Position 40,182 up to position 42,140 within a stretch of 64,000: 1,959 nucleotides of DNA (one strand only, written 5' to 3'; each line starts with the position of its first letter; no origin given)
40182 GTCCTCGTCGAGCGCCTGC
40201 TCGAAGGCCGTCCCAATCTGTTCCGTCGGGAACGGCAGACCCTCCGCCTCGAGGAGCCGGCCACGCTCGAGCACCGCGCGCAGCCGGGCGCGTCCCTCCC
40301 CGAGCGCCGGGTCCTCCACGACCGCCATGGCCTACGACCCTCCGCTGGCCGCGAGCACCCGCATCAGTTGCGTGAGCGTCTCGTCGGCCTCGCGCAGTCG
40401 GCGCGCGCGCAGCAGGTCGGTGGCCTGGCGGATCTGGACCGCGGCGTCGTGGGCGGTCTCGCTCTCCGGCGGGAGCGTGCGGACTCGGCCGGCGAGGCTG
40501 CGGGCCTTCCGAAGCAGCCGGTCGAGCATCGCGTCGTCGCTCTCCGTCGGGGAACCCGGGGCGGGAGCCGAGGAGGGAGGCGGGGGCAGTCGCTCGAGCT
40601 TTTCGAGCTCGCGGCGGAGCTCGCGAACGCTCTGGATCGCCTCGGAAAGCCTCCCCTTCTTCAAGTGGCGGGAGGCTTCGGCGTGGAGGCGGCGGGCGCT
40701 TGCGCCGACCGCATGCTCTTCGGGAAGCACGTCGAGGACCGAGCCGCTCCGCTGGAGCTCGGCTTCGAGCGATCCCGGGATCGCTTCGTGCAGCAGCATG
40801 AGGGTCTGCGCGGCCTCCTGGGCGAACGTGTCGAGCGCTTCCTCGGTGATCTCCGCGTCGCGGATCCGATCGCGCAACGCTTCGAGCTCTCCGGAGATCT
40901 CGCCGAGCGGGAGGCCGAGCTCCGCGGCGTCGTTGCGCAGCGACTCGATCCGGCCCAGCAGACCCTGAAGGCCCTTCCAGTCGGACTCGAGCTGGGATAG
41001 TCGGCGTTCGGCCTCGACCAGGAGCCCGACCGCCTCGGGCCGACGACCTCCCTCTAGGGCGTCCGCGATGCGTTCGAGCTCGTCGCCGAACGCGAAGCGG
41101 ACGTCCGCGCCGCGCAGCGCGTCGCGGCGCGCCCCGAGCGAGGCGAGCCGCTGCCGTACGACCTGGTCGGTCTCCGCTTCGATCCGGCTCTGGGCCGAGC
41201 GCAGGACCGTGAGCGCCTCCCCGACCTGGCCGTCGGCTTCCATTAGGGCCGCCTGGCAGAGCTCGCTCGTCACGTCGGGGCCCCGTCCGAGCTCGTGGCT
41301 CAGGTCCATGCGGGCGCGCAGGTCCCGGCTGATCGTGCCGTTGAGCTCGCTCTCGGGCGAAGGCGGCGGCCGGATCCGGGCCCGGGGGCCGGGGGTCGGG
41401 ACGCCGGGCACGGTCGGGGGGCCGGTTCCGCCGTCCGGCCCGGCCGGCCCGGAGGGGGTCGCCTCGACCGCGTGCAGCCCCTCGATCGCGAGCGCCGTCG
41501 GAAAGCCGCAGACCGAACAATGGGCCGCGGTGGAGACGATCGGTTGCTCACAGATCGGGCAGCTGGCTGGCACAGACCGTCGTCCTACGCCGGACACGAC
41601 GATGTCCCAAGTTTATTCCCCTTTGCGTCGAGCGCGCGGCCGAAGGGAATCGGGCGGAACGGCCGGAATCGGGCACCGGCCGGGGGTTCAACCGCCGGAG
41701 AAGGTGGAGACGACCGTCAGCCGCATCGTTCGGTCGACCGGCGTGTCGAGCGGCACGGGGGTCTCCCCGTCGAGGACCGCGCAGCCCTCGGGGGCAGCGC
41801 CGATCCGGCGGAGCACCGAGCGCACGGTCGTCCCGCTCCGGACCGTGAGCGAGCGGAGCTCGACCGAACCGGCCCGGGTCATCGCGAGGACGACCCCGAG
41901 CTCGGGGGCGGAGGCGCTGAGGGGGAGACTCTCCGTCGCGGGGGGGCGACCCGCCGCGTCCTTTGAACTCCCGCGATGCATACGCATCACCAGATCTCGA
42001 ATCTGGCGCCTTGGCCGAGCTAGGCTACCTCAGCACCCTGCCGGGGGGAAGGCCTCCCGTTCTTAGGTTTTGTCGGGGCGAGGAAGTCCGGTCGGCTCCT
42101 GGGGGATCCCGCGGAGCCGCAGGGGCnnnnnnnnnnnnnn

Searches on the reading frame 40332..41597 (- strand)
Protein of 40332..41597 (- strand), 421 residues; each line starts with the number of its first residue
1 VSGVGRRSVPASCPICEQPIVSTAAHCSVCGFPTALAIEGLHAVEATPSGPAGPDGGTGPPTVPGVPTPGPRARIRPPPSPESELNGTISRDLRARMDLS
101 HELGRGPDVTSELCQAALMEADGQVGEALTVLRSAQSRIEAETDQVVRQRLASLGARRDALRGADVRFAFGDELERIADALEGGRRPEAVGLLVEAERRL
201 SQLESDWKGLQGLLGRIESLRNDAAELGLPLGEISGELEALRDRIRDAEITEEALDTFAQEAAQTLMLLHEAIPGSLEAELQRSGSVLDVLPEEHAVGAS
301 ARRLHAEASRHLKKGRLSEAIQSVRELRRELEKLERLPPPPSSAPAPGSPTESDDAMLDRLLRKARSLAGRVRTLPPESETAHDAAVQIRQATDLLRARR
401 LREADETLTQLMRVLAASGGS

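Call 14: search_protein_families(library=ncbifam, proteins=[window:40332-41597:-], max_evalue=0.01)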
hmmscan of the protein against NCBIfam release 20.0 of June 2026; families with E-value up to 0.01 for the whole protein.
window:40332-41597:- (421 aa): 1 family
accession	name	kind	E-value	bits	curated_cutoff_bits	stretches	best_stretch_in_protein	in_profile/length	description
NF045487.1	ASRP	equivalog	0.0021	16.8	300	1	173-269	394-491/593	archaea-specific SMC-related protein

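Call 76: search_protein_families(library=pfam, proteins=[window:40332-41597:-], max_evalue=0.001)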
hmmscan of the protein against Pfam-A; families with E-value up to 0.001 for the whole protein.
window:40332-41597:- (421 aa): 0 families

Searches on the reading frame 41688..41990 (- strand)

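Call 14: search_protein_families(library=ncbifam, proteins=[window:41688-41990:-], max_evalue=0.01)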
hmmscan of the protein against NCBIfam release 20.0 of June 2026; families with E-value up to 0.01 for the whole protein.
window:41688-41990:- (100 aa): 1 family
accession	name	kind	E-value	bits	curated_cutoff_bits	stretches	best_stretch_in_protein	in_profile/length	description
NF041919.1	SAMP2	equivalog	2.9e-05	24.5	70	1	47-100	14-66/66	ubiquitin-like small modifier protein SAMP2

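Call 76: search_protein_families(library=pfam, proteins=[window:41688-41990:-], max_evalue=0.001)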
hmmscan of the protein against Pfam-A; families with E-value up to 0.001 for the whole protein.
window:41688-41990:- (100 aa): 1 family
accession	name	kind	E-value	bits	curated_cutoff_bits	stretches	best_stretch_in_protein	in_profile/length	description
PF21965.2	SAMP2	-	8.7e-06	26.5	27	1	45-93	12-59/63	Small archaeal modifier protein 2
